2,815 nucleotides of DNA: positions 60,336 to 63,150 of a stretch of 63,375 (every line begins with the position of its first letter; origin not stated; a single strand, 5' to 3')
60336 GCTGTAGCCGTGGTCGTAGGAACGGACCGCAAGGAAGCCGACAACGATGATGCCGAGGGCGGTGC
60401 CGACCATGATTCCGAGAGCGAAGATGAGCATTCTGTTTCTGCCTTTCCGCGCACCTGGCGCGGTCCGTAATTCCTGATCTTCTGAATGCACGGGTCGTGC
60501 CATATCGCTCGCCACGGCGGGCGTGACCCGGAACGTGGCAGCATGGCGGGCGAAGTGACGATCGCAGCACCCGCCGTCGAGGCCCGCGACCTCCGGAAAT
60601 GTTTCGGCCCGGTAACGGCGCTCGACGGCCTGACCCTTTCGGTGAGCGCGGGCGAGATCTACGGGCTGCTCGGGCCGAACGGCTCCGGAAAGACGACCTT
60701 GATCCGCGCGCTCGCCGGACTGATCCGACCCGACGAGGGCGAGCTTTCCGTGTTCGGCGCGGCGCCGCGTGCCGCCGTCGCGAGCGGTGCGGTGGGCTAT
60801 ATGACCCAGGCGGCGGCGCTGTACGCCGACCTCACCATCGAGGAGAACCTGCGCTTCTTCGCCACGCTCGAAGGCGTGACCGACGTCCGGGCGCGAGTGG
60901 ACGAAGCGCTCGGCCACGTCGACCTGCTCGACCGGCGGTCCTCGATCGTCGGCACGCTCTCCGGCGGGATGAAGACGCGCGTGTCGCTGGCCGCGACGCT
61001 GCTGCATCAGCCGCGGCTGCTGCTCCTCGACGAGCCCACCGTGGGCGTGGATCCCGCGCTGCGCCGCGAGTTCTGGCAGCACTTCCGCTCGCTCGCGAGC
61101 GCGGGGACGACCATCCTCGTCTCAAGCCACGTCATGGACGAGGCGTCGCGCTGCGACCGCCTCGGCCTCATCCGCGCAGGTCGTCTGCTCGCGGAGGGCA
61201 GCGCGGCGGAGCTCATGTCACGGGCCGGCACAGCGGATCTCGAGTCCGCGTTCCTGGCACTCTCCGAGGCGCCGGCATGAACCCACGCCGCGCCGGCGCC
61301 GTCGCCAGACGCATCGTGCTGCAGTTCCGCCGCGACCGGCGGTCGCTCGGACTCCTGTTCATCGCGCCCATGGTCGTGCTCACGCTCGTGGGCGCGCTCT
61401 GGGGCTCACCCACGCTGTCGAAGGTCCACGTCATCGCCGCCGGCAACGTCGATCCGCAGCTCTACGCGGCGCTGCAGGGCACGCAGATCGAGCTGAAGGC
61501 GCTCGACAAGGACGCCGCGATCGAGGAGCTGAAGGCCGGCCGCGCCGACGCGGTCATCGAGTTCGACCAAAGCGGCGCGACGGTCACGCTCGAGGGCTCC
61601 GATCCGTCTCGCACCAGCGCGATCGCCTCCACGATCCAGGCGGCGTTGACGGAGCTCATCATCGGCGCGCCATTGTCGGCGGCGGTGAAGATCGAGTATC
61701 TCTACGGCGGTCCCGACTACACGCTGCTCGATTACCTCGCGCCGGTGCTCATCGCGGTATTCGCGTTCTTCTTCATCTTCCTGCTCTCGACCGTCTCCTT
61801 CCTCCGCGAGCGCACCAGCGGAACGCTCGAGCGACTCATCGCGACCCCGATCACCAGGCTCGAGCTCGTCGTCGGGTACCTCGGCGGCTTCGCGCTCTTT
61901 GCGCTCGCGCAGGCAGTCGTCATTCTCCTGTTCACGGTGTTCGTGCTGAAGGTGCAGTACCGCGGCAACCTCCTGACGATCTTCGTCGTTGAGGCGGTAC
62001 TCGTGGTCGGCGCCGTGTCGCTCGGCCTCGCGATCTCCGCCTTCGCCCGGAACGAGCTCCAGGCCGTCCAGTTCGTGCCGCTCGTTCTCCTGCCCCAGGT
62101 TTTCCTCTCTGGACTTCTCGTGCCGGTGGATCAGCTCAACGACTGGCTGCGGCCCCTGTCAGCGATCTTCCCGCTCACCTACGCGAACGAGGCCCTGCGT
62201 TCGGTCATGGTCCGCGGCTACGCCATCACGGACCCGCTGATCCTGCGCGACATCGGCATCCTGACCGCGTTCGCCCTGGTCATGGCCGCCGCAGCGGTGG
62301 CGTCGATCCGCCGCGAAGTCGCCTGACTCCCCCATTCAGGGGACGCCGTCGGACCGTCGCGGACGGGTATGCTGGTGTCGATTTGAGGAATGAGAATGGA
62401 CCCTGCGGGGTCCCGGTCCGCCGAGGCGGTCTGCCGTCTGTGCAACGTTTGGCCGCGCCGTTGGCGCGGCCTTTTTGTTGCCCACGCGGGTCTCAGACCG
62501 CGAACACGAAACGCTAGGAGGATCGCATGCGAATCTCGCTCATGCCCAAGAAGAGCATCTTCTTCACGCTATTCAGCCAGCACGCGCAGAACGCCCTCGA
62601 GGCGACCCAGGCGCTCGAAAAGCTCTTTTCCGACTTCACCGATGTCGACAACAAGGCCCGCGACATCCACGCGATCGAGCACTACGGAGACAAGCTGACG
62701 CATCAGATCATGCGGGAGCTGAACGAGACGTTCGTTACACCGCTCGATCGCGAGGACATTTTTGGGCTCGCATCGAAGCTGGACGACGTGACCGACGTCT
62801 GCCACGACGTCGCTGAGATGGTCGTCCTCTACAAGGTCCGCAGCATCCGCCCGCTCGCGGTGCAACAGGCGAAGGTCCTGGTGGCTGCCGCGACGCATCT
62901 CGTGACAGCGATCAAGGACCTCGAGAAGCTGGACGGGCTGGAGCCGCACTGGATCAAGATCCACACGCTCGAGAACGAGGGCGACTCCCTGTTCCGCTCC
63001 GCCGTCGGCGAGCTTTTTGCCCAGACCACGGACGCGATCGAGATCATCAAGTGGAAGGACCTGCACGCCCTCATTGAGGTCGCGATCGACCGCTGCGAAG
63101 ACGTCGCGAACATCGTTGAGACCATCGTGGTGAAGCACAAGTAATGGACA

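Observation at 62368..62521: Switch-like leader with terminator and alternative antiterminator upstream of DUF47-pit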

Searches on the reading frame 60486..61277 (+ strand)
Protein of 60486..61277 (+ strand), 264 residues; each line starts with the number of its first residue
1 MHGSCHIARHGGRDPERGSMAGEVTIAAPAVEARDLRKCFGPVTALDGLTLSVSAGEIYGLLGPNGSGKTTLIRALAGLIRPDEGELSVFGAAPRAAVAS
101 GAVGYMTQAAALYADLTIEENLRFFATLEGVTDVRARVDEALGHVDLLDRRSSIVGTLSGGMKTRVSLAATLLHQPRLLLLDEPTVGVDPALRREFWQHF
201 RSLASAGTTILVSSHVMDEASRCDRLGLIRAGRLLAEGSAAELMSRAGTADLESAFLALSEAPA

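Call 60: search_protein_families(library=pfam, proteins=[window:60486-61277:+])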
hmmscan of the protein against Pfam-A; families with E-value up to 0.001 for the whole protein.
window:60486-61277:+ (264 aa): 4 families
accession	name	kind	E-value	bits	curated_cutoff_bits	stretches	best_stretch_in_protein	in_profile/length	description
PF00005.33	ABC_tran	-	7e-33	114.6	25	1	46-185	1-136/137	ABC transporter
PF13304.12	AAA_21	-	1.2e-14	55.5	27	2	158-215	238-298/304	AAA domain, putative AbiEii toxin, Type IV TA system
PF13604.12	AAA_30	-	7.5e-05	23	27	1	57-101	19-61/191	AAA domain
PF13555.12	AAA_29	-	0.00021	21.4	27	1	50-84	16-50/61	P-loop containing region of AAA domain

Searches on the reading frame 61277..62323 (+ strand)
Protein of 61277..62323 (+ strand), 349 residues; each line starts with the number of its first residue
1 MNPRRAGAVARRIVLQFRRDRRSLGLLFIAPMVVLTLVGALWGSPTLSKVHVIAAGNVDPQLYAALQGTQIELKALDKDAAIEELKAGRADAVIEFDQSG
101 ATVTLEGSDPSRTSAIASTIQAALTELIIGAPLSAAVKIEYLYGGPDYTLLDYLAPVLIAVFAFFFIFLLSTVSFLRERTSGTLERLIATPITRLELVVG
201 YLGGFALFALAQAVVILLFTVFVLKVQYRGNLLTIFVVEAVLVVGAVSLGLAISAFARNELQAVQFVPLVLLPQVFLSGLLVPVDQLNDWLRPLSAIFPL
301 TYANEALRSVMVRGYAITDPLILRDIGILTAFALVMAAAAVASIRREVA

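Call 60: search_protein_families(library=pfam, proteins=[window:61277-62323:+])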
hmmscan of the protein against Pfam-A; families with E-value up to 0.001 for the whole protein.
window:61277-62323:+ (349 aa): 4 families
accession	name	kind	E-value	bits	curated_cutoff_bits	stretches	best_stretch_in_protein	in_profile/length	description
PF12698.13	ABC2_membrane_3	-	1.7e-32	113.3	31.6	1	24-341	4-346/347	ABC-2 family transporter protein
PF01061.29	ABC2_membrane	-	2.7e-32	112.4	26.9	1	116-311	22-210/211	ABC-2 type transporter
PF12679.13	ABC2_membrane_2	-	1.3e-14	54.6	27.2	1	16-281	10-207/283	ABC-2 family transporter protein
PF12730.13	ABC2_membrane_4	-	0.00098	19.6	27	1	158-262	55-167/179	ABC-2 family transporter protein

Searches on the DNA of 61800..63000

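Call 3: search_rna_families(source=window, start=61800, end=63000, threshold=evalue, max_evalue=10, show_alignments=3)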
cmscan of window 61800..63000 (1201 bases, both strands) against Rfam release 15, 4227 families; matches with E-value up to 10: 6.
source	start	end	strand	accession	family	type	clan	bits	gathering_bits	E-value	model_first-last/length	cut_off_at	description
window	62450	62526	-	RF02236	asX2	Gene; sRNA;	-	17.7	70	1.3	1-87/87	no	Xanthomonas sRNA asX2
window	62249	62357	+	RF02791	CcsR1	Gene; sRNA;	-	14.9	65.3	1.3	1-83/83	no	Conserved CCUCCUCCC motif stress-induced RNA 1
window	62419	62486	+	RF00519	suhB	Gene; sRNA;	CL00108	14.7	41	5.1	1-77/77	no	Makes More Granules Regulator RNA (mmgR)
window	62411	62477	+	RF02784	SorX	Gene; sRNA;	-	14.5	46.6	2.4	1-73/73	no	Singlet oxygen resistance RNA X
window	62401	62476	+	RF03018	RT-15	Gene; sRNA;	-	12.7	82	2.9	1-192/192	no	RT-15 RNA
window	62468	62513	+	RF01497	ALIL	Cis-reg;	-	10.3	50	8.6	1-117/117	no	ALIL pseudoknot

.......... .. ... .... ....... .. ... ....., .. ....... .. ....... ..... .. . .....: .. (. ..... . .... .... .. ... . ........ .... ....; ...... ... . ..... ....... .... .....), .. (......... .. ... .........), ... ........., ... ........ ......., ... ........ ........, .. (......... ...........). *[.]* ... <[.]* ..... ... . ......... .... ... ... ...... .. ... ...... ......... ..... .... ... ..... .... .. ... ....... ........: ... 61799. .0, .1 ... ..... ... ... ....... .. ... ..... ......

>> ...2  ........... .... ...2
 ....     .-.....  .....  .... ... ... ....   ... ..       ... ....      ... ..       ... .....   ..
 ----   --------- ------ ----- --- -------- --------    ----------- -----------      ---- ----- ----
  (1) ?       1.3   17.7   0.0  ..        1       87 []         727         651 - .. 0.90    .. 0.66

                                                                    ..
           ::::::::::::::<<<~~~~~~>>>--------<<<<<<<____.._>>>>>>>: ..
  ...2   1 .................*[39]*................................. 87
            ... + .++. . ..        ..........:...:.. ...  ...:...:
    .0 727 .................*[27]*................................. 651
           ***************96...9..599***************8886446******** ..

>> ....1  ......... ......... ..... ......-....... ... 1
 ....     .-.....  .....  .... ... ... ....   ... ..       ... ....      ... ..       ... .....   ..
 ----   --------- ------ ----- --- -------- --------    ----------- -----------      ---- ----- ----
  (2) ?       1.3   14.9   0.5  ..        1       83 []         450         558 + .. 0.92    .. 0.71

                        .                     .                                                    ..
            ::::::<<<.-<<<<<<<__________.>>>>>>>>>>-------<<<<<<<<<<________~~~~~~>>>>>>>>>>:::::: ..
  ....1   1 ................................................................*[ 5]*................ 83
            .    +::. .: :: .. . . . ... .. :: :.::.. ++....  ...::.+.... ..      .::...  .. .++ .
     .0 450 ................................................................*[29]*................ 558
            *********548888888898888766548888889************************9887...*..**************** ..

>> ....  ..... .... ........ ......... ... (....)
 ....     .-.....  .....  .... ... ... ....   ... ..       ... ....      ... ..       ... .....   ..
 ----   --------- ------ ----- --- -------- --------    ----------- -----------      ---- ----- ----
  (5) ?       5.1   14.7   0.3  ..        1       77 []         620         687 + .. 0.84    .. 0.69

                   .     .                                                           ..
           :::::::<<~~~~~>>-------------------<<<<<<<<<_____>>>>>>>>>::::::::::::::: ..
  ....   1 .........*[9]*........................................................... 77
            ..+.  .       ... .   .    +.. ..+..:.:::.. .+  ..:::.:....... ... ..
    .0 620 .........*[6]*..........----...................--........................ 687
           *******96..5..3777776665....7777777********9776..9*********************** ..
